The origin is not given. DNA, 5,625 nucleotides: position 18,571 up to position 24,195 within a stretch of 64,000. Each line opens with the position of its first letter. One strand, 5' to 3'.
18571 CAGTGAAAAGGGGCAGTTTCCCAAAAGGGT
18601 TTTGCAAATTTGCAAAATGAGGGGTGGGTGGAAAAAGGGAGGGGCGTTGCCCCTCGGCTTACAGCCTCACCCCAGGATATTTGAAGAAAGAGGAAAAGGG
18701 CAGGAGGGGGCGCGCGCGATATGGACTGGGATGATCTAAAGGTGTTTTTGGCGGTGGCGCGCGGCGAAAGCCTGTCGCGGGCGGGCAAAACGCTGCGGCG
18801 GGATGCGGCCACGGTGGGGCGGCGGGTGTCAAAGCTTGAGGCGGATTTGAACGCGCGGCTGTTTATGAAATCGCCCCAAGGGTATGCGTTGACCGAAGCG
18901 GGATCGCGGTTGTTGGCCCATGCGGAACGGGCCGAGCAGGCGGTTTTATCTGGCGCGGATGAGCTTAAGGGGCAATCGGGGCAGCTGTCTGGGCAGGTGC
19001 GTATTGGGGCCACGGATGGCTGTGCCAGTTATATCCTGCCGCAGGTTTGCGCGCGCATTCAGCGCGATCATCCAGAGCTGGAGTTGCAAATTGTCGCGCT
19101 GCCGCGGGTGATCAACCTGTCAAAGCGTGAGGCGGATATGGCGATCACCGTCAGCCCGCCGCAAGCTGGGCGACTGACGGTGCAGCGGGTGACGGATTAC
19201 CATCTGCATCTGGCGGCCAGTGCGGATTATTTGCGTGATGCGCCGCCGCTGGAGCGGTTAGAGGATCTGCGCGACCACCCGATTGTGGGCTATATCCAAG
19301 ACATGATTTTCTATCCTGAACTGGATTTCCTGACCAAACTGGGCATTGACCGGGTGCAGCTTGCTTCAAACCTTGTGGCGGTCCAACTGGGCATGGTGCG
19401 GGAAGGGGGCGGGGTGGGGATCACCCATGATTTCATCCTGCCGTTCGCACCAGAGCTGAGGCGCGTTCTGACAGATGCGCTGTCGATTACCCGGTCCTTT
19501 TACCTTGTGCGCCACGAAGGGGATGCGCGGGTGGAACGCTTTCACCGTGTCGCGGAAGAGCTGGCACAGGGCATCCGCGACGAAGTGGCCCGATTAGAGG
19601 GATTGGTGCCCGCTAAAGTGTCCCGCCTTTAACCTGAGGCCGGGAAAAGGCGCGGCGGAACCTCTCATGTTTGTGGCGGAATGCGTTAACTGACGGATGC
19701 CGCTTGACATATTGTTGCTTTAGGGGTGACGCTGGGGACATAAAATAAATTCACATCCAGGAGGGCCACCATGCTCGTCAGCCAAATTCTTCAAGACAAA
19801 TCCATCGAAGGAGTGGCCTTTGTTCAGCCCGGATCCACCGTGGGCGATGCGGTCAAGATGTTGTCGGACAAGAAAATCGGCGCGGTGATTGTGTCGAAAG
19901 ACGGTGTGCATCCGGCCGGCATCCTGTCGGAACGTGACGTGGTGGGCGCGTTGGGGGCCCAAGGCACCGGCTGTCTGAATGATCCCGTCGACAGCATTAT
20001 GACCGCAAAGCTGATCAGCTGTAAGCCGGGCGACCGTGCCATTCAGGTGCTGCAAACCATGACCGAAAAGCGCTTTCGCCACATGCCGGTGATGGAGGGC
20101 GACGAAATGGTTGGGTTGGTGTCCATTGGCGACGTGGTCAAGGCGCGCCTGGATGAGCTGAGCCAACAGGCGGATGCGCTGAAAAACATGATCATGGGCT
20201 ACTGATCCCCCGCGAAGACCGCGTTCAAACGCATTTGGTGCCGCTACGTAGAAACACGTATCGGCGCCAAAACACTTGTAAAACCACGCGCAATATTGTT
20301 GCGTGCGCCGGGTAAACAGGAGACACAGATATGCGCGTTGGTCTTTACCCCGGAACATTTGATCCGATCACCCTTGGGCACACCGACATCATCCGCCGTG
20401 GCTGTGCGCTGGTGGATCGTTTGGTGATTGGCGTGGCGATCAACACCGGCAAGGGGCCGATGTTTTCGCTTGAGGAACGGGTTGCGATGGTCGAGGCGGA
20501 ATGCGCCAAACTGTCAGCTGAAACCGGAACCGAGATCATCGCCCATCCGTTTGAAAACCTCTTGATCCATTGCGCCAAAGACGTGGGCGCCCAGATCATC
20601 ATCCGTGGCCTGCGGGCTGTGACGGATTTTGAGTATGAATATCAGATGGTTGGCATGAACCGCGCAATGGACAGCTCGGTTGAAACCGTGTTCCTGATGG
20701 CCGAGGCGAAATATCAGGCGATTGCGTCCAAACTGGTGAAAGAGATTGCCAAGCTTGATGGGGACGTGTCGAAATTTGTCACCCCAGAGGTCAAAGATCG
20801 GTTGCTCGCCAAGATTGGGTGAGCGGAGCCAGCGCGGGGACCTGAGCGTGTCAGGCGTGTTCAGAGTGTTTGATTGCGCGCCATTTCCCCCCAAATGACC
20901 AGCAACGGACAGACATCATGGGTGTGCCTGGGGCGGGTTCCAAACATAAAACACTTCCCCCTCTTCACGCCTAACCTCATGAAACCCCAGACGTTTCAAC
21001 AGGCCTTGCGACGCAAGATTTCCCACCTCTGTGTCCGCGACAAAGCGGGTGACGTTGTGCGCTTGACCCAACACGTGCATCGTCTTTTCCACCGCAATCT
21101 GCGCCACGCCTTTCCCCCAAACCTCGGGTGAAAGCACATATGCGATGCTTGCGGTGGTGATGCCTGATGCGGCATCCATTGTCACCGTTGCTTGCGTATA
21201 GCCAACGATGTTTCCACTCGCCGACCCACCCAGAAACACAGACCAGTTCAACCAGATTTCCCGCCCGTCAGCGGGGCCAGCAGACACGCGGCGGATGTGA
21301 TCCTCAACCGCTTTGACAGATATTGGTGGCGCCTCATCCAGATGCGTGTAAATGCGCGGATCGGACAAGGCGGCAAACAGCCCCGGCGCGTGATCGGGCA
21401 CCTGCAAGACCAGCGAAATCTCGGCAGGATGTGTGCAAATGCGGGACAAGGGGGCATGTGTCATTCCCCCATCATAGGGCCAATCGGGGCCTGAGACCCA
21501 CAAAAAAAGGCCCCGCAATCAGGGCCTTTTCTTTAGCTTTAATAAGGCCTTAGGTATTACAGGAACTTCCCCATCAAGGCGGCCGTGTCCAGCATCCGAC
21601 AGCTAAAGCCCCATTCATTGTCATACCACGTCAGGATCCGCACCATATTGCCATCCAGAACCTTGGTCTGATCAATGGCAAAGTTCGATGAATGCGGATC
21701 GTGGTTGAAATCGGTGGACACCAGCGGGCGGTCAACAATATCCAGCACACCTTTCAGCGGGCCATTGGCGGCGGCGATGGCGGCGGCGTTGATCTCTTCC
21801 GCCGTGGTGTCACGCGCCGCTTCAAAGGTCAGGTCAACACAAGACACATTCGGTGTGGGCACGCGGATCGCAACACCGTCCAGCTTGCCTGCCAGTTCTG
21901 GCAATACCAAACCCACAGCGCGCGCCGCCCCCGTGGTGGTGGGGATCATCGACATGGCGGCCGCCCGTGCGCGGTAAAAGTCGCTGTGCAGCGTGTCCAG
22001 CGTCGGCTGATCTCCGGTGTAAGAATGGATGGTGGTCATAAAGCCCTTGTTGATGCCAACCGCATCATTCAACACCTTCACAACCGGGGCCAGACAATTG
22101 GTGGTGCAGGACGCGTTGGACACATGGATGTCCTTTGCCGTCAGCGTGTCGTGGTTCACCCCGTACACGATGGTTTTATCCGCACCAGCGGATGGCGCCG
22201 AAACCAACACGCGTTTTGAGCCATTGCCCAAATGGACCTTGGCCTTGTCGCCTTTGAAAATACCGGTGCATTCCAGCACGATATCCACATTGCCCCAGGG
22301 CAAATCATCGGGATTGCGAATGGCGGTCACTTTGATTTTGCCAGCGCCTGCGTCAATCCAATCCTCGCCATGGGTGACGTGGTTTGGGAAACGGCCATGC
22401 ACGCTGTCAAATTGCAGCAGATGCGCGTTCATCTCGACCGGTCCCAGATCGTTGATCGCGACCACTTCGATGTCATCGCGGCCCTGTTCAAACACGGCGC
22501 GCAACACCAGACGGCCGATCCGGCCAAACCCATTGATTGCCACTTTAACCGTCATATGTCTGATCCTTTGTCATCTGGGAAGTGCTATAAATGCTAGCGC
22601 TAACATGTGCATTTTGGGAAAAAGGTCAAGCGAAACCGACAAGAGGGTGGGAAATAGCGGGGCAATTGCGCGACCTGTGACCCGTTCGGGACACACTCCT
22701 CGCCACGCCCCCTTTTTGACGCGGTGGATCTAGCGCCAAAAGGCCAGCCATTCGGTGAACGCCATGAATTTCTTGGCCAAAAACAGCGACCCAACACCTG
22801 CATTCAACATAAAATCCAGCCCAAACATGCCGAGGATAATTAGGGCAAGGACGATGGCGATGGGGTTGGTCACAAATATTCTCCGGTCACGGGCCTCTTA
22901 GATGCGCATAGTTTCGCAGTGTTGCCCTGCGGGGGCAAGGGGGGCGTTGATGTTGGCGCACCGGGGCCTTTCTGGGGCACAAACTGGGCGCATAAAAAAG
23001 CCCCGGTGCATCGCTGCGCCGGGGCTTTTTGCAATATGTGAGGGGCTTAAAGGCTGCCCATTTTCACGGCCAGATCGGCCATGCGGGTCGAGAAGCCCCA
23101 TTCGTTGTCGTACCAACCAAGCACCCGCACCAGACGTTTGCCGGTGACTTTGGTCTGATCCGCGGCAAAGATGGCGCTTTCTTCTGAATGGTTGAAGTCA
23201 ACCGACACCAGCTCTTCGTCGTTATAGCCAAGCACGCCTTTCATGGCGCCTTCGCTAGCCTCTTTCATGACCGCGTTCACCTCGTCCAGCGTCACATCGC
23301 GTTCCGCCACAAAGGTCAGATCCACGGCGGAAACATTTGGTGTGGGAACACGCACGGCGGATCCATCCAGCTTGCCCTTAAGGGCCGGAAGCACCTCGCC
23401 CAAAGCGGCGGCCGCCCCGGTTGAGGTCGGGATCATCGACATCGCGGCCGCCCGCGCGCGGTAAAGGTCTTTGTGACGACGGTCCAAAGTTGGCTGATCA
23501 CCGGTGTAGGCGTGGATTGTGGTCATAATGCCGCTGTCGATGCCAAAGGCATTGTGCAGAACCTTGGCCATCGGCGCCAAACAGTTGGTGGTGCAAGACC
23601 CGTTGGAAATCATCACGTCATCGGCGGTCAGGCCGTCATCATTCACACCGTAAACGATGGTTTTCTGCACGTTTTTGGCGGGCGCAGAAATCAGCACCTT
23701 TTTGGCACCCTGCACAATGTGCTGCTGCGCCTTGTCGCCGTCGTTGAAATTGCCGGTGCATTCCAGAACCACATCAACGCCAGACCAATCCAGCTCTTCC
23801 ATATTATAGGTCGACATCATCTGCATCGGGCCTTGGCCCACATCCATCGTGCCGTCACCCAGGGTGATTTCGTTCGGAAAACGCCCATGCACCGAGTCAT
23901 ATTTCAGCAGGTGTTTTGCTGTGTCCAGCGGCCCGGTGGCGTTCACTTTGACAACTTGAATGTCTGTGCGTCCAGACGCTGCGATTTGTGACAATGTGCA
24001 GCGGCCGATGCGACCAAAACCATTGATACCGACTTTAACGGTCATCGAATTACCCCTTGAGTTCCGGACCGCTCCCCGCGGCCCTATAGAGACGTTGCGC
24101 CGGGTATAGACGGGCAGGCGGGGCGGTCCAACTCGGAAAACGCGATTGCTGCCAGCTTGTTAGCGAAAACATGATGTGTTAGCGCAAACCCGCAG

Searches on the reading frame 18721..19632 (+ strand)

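Call 69: search_protein_families(library=pfam, proteins=[window:18721-19632:+], max_evalue=0.00001)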
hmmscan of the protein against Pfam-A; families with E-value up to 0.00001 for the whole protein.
window:18721-19632:+ (303 aa): 2 families
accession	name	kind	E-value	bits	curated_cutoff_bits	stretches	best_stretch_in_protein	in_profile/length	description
PF03466.25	LysR_substrate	-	1.3e-30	106.7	28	1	87-283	2-206/209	LysR substrate binding domain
PF00126.33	HTH_1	-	2.3e-14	53.5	26.6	1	3-61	1-59/60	Bacterial regulatory helix-turn-helix protein, lysR family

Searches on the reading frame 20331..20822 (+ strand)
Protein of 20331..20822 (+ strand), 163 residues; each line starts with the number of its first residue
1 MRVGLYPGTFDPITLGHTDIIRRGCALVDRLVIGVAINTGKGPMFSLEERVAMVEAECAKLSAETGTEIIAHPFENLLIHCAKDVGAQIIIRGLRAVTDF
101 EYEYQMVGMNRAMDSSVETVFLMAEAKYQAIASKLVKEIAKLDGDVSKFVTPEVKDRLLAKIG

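Call 71: search_protein_families(library=pfam, proteins=[window:20331-20822:+], max_evalue=0.00001)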
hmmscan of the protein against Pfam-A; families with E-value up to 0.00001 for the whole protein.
window:20331-20822:+ (163 aa): 1 family
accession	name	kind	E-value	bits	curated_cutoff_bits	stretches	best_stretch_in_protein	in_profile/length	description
PF01467.32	CTP_transf_like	-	4.9e-21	75.8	21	1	5-138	1-132/133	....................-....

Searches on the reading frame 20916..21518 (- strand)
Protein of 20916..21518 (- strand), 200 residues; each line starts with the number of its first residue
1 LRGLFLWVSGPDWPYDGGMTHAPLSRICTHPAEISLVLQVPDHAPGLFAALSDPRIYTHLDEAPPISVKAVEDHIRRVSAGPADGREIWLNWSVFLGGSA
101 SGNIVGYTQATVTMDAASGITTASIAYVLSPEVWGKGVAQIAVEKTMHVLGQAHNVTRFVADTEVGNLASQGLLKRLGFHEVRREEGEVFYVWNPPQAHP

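Call 69: search_protein_families(library=pfam, proteins=[window:20916-21518:-], max_evalue=0.00001)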
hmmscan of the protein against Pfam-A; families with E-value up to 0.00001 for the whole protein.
window:20916-21518:- (200 aa): 2 families
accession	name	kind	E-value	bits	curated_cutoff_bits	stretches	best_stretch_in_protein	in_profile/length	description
PF13302.13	Acetyltransf_3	-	2.2e-16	61.2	25.4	1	41-180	9-138/138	Acetyltransferase (GNAT) domain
PF00583.31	Acetyltransf_1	-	6e-10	39.9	20.7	1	89-179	24-116/116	Acetyltransferase (GNAT) family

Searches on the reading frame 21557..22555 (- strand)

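Call 69: search_protein_families(library=pfam, proteins=[window:21557-22555:-], max_evalue=0.00001)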
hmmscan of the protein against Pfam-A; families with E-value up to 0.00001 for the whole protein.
window:21557-22555:- (332 aa): 2 families
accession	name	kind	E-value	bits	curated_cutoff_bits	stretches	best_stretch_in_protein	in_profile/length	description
PF02800.25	Gp_dh_C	-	4.7e-64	215.2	24.4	1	155-311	1-158/158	Glyceraldehyde 3-phosphate dehydrogenase, C-terminal domain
PF00044.30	Gp_dh_N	-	2.3e-33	114.9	31.7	1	3-101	1-99/101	Glyceraldehyde 3-phosphate dehydrogenase, NAD binding domain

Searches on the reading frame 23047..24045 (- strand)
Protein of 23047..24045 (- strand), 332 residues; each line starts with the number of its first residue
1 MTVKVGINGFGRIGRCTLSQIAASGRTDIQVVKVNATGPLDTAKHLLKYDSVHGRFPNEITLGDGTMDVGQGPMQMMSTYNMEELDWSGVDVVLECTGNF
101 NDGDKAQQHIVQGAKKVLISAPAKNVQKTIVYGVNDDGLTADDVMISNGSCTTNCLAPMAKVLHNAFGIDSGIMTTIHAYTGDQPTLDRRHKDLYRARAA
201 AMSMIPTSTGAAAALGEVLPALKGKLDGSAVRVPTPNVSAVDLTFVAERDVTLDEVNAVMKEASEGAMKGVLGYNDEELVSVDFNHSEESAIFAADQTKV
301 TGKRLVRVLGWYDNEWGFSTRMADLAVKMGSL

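Call 69: search_protein_families(library=pfam, proteins=[window:23047-24045:-], max_evalue=0.00001)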
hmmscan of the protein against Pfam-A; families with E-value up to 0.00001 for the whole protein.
window:23047-24045:- (332 aa): 2 families
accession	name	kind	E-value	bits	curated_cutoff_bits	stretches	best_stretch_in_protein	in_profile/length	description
PF02800.25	Gp_dh_C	-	4.1e-65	218.6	24.4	1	156-312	1-158/158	Glyceraldehyde 3-phosphate dehydrogenase, C-terminal domain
PF00044.30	Gp_dh_N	-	1.7e-28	99.3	31.7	1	3-102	1-100/101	Glyceraldehyde 3-phosphate dehydrogenase, NAD binding domain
